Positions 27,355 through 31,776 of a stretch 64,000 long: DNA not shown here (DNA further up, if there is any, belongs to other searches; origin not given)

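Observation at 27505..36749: Three genes of the pre-mRNA 3'-end processing machinery (CPSF160, CPSF100, CstF-77) are physically clustered within 9.2 kb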

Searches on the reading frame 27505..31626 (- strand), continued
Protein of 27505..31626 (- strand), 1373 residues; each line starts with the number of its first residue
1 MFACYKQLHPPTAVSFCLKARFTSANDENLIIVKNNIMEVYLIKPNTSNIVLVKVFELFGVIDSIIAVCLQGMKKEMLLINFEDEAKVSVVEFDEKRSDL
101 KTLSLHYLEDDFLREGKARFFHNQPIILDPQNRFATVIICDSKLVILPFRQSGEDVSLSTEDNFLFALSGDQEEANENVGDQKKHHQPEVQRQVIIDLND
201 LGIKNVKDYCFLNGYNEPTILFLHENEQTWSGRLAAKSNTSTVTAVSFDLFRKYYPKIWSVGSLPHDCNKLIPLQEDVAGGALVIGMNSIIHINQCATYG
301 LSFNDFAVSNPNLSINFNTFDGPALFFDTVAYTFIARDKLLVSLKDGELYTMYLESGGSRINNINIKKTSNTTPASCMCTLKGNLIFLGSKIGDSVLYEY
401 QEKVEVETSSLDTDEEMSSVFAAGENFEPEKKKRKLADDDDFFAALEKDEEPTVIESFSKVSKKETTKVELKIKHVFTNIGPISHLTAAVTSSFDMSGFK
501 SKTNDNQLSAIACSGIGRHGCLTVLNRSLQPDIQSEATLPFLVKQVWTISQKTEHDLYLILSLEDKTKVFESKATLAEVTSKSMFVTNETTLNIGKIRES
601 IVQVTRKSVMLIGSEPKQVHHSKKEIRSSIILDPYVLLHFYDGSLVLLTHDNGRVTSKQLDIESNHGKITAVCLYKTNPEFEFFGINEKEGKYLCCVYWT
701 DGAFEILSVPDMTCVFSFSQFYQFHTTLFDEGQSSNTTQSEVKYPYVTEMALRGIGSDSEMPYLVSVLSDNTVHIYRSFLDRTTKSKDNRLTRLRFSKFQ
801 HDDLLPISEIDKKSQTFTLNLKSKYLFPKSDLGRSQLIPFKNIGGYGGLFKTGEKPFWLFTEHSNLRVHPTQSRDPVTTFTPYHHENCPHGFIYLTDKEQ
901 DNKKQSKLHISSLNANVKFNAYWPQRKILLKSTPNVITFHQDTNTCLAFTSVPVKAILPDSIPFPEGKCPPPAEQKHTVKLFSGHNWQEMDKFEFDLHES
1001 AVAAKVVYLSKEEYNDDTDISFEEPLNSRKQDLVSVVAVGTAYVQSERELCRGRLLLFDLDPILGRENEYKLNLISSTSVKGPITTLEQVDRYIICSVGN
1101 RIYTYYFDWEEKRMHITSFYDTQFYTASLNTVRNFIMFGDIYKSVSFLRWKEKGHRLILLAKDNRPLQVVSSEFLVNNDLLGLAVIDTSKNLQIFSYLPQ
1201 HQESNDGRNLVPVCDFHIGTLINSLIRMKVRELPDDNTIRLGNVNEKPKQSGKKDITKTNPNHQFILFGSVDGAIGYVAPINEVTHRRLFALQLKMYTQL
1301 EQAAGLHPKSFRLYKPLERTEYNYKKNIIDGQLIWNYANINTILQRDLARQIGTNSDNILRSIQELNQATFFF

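Call 28: find_related_loci(query=A1, collection=metagenome_contigs, flank=10000)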
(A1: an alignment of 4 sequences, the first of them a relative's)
Query A1 (808 aa) in metagenome_contigs; peptide patterns used: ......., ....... (x = any residue, [..] = any of these).
180 stretches matched a pattern; 18 encode a relative of the query (tblastn E <= 1e-3); 18 distinct loci.
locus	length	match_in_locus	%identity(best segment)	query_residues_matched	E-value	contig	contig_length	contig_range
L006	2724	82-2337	35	1-806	4e-162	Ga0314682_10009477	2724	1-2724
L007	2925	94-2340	34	1-806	8e-151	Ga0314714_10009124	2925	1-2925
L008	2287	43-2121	33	4-805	6e-142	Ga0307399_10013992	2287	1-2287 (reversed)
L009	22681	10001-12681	31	1-808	2e-71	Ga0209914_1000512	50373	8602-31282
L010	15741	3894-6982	36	1-777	7e-82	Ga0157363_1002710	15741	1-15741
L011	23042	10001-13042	36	1-805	4e-53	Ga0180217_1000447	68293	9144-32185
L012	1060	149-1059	40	1-324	4e-58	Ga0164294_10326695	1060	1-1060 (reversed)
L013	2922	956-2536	41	1-442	2e-63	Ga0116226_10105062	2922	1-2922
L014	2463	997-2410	35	1-442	4e-34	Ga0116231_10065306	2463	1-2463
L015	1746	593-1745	43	1-341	3e-51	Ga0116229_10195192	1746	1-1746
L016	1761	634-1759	43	1-329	7e-52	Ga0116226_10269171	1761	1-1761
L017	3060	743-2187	42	1-442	9e-71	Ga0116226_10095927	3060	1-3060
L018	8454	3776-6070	34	180-441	7e-20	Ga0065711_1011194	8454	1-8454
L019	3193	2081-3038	36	1-248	2e-39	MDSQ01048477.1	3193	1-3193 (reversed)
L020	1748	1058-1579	27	4-212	5e-19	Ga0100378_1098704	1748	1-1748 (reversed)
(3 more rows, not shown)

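Call 41: search_protein_families(library=pfam, proteins=[L002:14503-16734:-, L004:2-511:-, L005:2-1528:+], max_evalue=0.001)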
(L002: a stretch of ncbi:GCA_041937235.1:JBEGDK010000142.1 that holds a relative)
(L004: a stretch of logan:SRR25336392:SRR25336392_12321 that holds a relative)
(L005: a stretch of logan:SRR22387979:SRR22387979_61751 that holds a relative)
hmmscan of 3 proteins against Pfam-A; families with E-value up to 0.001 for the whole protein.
L002:14503-16734:- (743 aa): 1 family
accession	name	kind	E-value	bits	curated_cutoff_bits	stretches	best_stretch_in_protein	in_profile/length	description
PF01909.29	NTP_transf_2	-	0.00045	21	21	0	21-71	14-67/93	Nucleotidyltransferase domain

L004:2-511:- (170 aa): 0 families

L005:2-1528:+ (508 aa): 4 families
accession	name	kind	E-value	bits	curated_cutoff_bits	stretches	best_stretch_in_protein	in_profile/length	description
PF01061.29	ABC2_membrane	-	1.6e-50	172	26.9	1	232-442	2-211/211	ABC-2 type transporter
PF19055.6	ABC2_membrane_7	-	5.3e-17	62.2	22.7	2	120-217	1-99/410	ABC-2 type transporter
PF00005.33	ABC_tran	-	3.7e-11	44.2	25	1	1-90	66-137/137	ABC transporter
PF13304.12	AAA_21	-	0.00099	19.7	27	0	71-122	247-300/304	AAA domain, putative AbiEii toxin, Type IV TA system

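Call 42: list_cluster_members(proteins=[P0004, P0124])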
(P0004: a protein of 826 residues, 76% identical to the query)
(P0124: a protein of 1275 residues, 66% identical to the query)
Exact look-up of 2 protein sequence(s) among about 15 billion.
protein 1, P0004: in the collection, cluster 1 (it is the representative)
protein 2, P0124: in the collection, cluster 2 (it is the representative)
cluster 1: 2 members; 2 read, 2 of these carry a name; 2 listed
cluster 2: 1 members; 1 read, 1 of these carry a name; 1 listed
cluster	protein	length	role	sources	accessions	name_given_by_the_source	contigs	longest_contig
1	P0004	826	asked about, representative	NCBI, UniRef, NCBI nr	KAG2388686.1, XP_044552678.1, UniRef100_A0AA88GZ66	hypothetical protein C9374_000125 [Naegleria lovaniensis] | Cleavage and polyadenylation specificity factor subunit 2 n=1 Tax=Naegleria lovaniensis ... | uncharacterized protein C9374_000125 [Naegleria lovaniensis]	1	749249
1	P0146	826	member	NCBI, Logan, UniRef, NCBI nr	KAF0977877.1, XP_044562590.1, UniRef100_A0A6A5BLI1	hypothetical protein FDP41_003199 [Naegleria fowleri] | Cleavage and polyadenylation specificity factor subunit 2 n=1 Tax=Naegleria fowleri ... | uncharacterized protein FDP41_003199 [Naegleria fowleri]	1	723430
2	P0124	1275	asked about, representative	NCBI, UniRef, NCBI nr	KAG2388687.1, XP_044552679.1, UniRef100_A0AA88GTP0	hypothetical protein C9374_000126 [Naegleria lovaniensis] | Cleavage/polyadenylation specificity factor A subunit C-terminal domain-containing ... | uncharacterized protein C9374_000126 [Naegleria lovaniensis]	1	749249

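Call 44: find_encoding_contigs(protein=P0146, flank=10000, max_places=2)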
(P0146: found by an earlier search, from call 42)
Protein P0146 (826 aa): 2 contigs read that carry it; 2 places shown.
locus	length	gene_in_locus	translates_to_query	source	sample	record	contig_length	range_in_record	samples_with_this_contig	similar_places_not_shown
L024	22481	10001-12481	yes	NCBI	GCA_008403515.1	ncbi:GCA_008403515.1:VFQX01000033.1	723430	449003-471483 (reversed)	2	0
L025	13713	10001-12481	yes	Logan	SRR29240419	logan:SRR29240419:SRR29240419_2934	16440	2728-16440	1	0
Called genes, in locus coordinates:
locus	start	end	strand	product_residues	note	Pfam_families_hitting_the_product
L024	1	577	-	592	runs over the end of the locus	PF00498:FHA, PF00533:BRCT (weak), PF12738:PTCB-BRCT (weak)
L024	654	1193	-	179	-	PF13893:RRM_5 (weak), PF00076:RRM_1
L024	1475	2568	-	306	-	PF01694:Rhomboid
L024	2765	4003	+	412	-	PF02779:Transket_pyr, PF02780:Transketolase_C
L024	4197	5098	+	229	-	PF01991:vATP-synt_E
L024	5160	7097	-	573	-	-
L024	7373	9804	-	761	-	PF05843:Suf, PF13428:TPR_14 (faint), PF23233:HAT_Syf1_CNRKL1_N (faint), PF23240:HAT_PRP39_N, PF23241:HAT_PRP39_C (faint), PF23231:HAT_Syf1_CNRKL1_C (faint)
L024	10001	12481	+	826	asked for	PF00753:Lactamase_B (weak), PF16661:Lactamase_B_6, PF10996:Beta-Casp, PF07521:RMMBL, PF13299:CPSF100_C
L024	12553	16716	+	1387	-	PF10433:Beta-prop_RSE1_1st, PF23726:Beta-prop_RSE1_2nd, PF03178:CPSF_A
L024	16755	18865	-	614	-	PF00646:F-box (weak), PF12937:F-box-like, PF00025:Arf (weak), PF00071:Ras, PF08477:Roc, PF00009:GTP_EFTU (weak)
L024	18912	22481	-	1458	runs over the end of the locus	PF12799:LRR_4 (faint), PF13855:LRR_8 (faint), PF21171:PDE12-like_N (faint), PF23197:IG_AIR9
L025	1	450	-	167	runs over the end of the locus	PF00498:FHA (weak)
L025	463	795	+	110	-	-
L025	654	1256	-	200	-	PF13893:RRM_5 (weak), PF00076:RRM_1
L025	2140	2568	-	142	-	PF01694:Rhomboid (weak)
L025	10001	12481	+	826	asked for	PF00753:Lactamase_B (weak), PF16661:Lactamase_B_6, PF10996:Beta-Casp, PF07521:RMMBL, PF13299:CPSF100_C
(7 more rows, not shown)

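Call 45: search_solved_structures(query=L002:14503-16734:-, max_evalue=0.01)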
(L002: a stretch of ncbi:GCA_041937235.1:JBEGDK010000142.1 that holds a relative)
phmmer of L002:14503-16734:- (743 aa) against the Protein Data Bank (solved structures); distinct sequences matched with E-value up to 0.01: 0.

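Call 48: search_solved_structures(query=P0002, max_evalue=1e-100, show_alignments=1)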
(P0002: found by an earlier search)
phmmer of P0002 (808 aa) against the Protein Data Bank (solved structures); distinct sequences matched with E-value up to 1e-100: 1.
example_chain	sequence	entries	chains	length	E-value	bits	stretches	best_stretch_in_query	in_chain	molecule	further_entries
6urg_F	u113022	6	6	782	1.8e-135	456.4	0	180-361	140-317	Cleavage and polyadenylation specificity factor subunit 2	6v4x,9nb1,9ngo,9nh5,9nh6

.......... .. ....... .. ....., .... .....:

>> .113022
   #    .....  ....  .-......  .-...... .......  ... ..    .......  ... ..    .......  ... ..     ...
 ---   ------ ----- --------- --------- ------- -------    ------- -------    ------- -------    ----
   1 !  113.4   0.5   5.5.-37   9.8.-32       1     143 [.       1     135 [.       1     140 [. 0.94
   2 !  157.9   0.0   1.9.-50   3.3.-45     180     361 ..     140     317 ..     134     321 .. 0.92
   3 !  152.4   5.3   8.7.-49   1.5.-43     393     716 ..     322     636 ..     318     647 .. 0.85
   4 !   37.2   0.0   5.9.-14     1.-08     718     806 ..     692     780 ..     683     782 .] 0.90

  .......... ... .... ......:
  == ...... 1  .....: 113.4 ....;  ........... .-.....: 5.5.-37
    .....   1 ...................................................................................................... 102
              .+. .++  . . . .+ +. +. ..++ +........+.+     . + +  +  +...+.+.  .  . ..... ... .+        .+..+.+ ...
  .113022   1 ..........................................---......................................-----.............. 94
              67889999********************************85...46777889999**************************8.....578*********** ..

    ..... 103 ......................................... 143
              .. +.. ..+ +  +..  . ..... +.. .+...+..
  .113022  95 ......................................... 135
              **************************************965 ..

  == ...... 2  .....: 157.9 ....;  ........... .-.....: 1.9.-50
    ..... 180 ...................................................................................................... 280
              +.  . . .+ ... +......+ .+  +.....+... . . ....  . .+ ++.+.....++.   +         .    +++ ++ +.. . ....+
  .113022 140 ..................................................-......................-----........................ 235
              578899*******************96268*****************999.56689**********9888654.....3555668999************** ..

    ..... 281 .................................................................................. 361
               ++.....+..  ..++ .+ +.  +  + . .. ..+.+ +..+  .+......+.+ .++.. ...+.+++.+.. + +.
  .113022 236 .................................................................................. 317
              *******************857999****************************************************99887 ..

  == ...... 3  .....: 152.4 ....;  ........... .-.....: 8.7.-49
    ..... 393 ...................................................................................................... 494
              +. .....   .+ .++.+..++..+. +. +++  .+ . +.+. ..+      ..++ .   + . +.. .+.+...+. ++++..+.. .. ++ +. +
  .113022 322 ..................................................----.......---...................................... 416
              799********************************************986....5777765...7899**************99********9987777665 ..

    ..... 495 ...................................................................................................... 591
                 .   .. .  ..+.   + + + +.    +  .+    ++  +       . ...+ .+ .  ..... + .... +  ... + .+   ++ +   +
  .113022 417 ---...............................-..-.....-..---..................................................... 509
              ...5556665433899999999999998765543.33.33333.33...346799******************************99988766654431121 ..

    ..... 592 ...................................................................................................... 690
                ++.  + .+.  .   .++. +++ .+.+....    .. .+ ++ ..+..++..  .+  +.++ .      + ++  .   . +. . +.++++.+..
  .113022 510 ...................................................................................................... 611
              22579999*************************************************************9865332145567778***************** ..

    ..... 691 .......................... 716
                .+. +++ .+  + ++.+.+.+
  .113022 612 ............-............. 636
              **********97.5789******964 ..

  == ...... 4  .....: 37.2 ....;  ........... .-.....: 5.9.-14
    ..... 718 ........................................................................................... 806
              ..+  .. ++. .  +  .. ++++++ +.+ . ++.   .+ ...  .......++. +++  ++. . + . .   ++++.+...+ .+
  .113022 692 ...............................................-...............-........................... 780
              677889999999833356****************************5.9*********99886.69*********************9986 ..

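Call 51: find_homologous_proteins(query=P0003, max_evalue=1e-20)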
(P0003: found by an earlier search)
Query P0003 (754 aa): 33 proteins with E <= 1e-20 among 8000 candidates.
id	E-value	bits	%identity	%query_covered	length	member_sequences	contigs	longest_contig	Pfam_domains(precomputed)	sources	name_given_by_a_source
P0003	0.0e+0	1734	100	100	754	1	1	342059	PF05843.21,PF23240.2,PF13432.13,PF13428.13,PF23233.2,PF23241.2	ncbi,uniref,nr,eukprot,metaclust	ncbi:predicted protein [Naegleria gruberi]|uniref:Predicted protein n=1 Tax=Naegleria gruberi TaxID=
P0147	0.0e+0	1146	66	100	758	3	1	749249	PF23231.2,PF05843.21,PF23240.2,PF13428.13,PF23233.2,PF23241.2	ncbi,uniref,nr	ncbi:hypothetical protein C9374_000124 [Naegleria lovaniensis]|uniref:Suppressor of forked domain-co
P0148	2.4e-278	943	55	99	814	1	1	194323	PF05843.21,PF23240.2,PF13428.13,PF23233.2,PF23241.2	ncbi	ncbi:hypothetical protein ABK040_005389 [Willaertia magna]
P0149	6.7e-264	896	60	91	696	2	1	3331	PF05843.21,PF23240.2,PF23233.2,PF23241.2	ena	-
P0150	9.2e-163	561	41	99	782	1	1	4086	PF23231.2,PF14559.13,PF05843.21,PF23240.2,PF13428.13,PF23233.2,PF23241.2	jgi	jgi:cleavage stimulation factor subunit 3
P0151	3.4e-149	516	40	93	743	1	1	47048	PF05843.21,PF23240.2,PF13428.13,PF23233.2,PF23241.2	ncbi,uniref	ncbi:cleavage stimulation factor subunit 3 [Acrasis kona]|uniref:Cleavage stimulation factor subunit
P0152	1.8e-148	514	40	93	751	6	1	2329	PF14559.13,PF05843.21,PF23240.2,PF13432.13,PF13428.13,PF23233.2,PF23241.2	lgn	-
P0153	6.0e-139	483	38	99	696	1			PF14559.13,PF05843.21,PF23240.2,PF13432.13,PF13428.13,PF23233.2,PF23241.2,PF07719.24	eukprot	eukprot:gb/GECH01004744.1/.p1 GENE.gb/GECH01004744.1/~~gb/GECH01004744.1/.p1 ORF type:complete len:6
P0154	1.1e-136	475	38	89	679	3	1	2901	PF14559.13,PF05843.21,PF23240.2,PF13432.13,PF13428.13,PF23233.2,PF23241.2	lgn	-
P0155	5.1e-129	450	37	88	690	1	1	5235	PF14559.13,PF05843.21,PF23240.2,PF13428.13,PF23233.2,PF23241.2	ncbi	-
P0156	1.6e-119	418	37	93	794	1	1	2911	PF23231.2,PF14559.13,PF05843.21,PF23240.2,PF13428.13,PF23233.2,PF23241.2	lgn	-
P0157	2.3e-114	401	39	72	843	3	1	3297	PF05843.21,PF23240.2,PF13428.13,PF23233.2,PF23241.2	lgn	-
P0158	6.0e-114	400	34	97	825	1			PF05843.21,PF23240.2,PF13428.13,PF23233.2,PF23241.2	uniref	uniref:Suppressor of forked domain-containing protein n=1 Tax=Percolomonas cosmopolitus TaxID=63605 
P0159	7.3e-113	396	36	79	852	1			PF05843.21,PF23240.2,PF13428.13,PF23233.2,PF23241.2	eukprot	eukprot:c24170_g1_i1 orf=244-2802(-)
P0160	1.6e-112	395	36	79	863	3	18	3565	PF14559.13,PF05843.21,PF23240.2,PF13428.13,PF23233.2,PF23241.2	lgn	-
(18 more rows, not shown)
